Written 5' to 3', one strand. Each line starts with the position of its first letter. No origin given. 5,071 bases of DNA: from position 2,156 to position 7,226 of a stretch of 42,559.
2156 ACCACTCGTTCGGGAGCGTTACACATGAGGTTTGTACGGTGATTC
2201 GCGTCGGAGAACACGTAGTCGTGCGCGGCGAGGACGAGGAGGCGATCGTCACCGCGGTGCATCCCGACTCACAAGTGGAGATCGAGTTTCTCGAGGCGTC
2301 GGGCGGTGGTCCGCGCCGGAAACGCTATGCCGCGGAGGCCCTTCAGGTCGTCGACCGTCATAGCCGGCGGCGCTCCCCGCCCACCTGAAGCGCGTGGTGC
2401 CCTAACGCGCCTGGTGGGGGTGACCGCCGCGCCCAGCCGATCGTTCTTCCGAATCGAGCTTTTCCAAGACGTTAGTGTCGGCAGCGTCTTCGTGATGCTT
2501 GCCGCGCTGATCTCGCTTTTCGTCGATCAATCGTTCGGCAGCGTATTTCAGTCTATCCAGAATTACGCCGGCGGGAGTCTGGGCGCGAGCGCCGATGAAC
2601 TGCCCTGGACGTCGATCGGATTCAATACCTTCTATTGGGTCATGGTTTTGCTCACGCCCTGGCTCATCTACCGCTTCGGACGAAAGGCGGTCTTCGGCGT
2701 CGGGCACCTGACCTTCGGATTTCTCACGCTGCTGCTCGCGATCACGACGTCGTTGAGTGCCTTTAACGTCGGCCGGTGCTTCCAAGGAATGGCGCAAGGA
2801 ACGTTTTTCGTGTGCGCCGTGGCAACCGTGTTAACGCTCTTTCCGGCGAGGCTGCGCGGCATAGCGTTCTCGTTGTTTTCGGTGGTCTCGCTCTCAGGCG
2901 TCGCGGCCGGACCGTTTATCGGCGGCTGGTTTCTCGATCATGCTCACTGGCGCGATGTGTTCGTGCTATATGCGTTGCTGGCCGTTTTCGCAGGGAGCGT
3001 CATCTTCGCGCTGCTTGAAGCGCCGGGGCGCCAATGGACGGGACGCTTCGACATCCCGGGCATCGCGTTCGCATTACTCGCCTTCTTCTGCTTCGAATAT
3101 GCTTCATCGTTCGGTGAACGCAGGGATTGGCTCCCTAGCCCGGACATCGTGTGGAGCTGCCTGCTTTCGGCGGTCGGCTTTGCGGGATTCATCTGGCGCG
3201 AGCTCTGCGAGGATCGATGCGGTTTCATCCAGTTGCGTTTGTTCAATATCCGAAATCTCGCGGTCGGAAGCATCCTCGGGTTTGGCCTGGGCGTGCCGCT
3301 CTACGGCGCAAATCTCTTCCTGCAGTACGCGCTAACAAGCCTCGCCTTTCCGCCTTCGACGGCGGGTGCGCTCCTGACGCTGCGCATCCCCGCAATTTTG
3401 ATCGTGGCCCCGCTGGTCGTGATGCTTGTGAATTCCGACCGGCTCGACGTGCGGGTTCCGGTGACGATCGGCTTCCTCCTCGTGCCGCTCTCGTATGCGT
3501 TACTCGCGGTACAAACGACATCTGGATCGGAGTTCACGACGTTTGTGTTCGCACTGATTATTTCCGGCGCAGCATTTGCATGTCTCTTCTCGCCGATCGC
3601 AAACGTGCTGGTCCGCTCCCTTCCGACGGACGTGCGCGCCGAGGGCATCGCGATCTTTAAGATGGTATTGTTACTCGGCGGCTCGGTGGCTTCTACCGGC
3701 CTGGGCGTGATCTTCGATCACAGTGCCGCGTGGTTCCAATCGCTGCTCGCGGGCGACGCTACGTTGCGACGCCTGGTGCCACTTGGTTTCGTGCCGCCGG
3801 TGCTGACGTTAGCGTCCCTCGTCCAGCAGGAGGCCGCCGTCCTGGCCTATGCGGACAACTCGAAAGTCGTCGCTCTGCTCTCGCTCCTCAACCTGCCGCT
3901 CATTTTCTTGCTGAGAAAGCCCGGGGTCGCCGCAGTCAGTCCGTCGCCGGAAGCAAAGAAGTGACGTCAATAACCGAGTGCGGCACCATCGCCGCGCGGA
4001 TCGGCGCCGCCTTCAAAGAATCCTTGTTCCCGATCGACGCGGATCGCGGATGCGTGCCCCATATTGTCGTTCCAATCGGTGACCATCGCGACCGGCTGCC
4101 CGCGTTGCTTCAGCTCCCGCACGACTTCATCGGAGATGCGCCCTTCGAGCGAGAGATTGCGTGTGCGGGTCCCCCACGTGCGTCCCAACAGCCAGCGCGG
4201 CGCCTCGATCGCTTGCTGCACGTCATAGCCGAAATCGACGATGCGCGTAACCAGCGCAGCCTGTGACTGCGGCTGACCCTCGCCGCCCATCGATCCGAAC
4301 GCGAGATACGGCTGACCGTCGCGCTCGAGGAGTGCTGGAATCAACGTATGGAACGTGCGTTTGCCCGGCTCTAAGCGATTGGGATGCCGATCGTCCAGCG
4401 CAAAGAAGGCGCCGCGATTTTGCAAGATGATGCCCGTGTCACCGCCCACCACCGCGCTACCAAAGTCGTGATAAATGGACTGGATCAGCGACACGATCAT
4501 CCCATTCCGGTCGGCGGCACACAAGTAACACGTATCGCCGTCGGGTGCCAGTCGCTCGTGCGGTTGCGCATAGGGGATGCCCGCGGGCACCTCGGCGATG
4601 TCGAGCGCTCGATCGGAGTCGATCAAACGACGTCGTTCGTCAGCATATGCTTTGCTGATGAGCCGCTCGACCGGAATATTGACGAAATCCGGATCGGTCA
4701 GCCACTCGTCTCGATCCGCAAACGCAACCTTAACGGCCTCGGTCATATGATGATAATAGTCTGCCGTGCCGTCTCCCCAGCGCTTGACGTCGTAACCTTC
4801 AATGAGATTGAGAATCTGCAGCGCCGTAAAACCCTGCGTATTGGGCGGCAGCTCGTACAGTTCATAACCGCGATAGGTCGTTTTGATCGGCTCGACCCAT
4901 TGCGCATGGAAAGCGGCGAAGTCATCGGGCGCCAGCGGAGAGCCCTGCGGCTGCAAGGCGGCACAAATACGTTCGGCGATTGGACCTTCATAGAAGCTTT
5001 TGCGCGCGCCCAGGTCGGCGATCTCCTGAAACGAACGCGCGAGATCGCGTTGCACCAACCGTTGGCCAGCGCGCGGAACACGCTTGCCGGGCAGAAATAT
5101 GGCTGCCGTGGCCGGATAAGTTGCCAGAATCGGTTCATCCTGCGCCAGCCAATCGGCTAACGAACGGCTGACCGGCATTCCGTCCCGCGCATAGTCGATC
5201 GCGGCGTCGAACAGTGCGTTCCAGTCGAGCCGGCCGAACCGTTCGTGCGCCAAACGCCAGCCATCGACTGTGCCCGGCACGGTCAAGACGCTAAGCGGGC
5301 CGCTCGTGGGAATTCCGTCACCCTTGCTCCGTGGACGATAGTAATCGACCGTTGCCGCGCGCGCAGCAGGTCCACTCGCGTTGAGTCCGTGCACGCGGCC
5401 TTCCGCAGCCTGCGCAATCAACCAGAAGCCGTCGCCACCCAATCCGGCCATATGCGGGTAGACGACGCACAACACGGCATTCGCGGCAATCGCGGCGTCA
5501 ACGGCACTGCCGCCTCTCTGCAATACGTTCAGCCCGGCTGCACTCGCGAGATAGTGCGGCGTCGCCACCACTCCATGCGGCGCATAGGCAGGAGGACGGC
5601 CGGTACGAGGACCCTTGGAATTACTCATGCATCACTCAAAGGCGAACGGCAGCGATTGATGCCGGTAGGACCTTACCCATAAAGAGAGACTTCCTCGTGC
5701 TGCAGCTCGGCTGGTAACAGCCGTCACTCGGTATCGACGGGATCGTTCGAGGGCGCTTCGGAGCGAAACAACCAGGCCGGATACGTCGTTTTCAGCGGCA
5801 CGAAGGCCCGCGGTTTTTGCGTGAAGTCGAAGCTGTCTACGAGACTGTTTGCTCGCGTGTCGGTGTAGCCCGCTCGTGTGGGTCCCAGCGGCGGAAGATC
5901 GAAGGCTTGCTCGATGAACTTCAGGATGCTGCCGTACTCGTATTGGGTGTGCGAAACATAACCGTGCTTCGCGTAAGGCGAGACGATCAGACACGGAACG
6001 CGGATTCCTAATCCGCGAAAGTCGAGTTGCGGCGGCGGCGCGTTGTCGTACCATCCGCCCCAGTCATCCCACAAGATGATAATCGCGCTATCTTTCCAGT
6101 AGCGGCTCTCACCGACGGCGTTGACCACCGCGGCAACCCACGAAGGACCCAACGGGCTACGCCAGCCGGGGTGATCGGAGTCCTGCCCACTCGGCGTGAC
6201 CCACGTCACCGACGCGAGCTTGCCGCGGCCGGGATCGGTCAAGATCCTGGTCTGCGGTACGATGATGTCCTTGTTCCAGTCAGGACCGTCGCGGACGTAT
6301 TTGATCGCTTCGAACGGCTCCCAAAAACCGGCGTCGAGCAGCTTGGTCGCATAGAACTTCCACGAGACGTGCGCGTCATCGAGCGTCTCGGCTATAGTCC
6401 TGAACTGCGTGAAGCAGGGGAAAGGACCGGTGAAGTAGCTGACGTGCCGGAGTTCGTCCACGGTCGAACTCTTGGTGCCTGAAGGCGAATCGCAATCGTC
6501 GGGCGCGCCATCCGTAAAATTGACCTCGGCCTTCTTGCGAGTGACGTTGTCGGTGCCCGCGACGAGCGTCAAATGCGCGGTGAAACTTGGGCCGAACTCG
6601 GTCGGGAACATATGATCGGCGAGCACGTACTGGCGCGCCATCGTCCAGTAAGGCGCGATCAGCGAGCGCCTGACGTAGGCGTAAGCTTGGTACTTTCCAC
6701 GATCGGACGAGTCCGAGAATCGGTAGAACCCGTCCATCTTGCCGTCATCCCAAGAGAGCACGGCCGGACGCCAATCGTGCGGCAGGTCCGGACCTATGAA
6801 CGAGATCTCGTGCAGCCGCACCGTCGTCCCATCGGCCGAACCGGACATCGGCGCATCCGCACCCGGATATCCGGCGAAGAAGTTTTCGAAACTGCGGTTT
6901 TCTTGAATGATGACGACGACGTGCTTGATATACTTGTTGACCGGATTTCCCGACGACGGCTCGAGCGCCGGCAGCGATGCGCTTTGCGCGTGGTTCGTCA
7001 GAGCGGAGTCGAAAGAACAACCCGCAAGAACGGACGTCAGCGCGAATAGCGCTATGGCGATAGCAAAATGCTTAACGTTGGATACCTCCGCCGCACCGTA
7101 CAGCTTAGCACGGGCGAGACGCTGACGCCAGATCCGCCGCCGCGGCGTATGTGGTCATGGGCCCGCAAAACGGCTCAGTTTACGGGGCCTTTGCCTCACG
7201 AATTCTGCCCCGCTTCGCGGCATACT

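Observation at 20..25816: Three PLC/AcpA-type phosphoesterase lipoproteins interleaved with four copies of an unnamed ~329-aa lipoprotein family: candidate envelope module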

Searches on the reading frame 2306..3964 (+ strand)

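Call 10: search_protein_families(library=pfam, proteins=[window:2306-3964:+], max_evalue=0.1)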
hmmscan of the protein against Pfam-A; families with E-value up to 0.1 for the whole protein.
window:2306-3964:+ (552 aa): 1 family
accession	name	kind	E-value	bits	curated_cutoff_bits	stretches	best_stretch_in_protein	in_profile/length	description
PF07690.21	MFS_1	-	3.7e-27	95.6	33.4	2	65-285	3-207/347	Major Facilitator Superfamily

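Call 30: search_protein_families(library=ncbifam, proteins=[window:2306-3964:+], max_evalue=0.01)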
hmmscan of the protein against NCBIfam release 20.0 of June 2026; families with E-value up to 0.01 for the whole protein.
window:2306-3964:+ (552 aa): 30 families (the best 25 are shown)
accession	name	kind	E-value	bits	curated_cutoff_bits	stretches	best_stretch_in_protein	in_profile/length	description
TIGR00711.1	efflux_EmrB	subfamily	1.1e-55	189.3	230.2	1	63-471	6-409/485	DHA2 family efflux MFS transporter permease subunit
NF000391.1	EmrB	exception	2.9e-27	95.5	925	1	88-464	37-412/501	multidrug efflux MFS transporter permease subunit EmrB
NF012180.1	tet_MFS_43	exception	3.8e-16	59.2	999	1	62-469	20-426/484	tetracycline efflux MFS transporter Tet(43)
NF000025.1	MFS_efflux_tcmA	exception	4e-15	55.5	999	1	60-471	32-432/538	tetracenomycin C efflux MFS transporter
TIGR00880.1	2_A_01_02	superfamily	1.2e-14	54.6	131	1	116-238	17-139/141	multidrug resistance protein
TIGR00893.1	2A0114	subfamily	1.6e-13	50.4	395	1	92-240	24-172/399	D-galactonate transporter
NF007799.0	PRK10504.1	subfamily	7.7e-13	48.1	426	1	110-471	58-414/471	multidrug transporter subunit MdtD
NF011571.1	PRK14995.1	subfamily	8.9e-13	47.8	701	1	90-470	34-411/493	SmvA family efflux MFS transporter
TIGR00883.1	2A0106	subfamily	1.3e-11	44.2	443.45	2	62-227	224-397/400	metabolite/H+ symporter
NF000218.1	FexA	exception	4.1e-11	42.2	900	1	89-469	48-425/475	chloramphenicol/florfenicol efflux MFS transporter FexA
TIGR00881.1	2A0104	subfamily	1.6e-09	37.3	407.75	1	85-239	18-173/379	phosphoglycerate transporter protein PgtP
TIGR00895.1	2A0115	subfamily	3.4e-09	36.1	418.55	1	116-234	71-189/398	aromatic acid/H+ symport family MFS transporter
TIGR00710.1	efflux_Bcr_CflA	subfamily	1.4e-08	34.6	200.9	1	118-237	61-180/385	Bcr/CflA family efflux MFS transporter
NF000095.1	tet_MFS_OtrB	exception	1.7e-08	33.5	999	1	101-407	64-373/563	oxytetracycline resistance efflux MFS transporter OtrB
NF000060.1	MFS_efflux_LmrB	exception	2.3e-08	33.3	800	1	64-463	23-416/479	lincomycin efflux MFS transporter Lmr(B)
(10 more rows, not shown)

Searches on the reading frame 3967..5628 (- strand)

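Call 10: search_protein_families(library=pfam, proteins=[window:3967-5628:-], max_evalue=0.1)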
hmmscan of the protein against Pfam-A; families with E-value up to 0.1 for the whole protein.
window:3967-5628:- (553 aa): 1 family
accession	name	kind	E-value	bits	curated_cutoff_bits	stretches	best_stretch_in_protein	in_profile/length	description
PF01019.26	G_glu_transpept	-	2.2e-158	528.7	27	1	34-548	2-512/512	Gamma-glutamyltranspeptidase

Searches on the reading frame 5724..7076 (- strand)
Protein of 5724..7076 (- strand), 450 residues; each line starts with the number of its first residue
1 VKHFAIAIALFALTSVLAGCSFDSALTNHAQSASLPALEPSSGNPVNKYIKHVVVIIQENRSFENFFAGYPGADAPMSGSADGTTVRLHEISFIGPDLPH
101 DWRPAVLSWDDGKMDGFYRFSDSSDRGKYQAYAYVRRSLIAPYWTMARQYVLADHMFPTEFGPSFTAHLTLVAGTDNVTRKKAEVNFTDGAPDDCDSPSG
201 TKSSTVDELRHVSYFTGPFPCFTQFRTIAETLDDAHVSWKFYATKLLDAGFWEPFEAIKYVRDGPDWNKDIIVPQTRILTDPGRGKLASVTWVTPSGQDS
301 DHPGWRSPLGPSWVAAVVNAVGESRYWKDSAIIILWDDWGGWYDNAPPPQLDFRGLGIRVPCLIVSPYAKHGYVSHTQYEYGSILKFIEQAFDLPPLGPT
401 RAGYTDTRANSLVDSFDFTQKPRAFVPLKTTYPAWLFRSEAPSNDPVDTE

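Call 10: search_protein_families(library=pfam, proteins=[window:5724-7076:-], max_evalue=0.1)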
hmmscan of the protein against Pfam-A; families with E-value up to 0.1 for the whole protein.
window:5724-7076:- (450 aa): 1 family
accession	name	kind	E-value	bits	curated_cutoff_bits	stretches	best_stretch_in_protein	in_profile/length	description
PF04185.19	Phosphoesterase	-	3e-58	198.1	23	1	50-395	1-356/356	Phosphoesterase family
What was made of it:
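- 5724..7076 (-): PLC1: PF04185 AcpA-like phosphoesterase lipoprotein. The codon at the expected start is GTT. Pfam E 3e-58 (call 10).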

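Call 30: search_protein_families(library=ncbifam, proteins=[window:5724-7076:-], max_evalue=0.01)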
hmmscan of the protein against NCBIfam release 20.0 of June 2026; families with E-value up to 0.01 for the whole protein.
window:5724-7076:- (450 aa): 2 families
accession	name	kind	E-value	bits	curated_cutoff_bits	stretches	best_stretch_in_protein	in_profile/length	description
TIGR03397.1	acid_phos_Burk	subfamily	5.5e-46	157.7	362.75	3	275-401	332-459/483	acid phosphatase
TIGR03396.1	PC_PLC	equivalog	1.6e-35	122.7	580.25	3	96-350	111-349/688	phosphocholine-specific phospholipase C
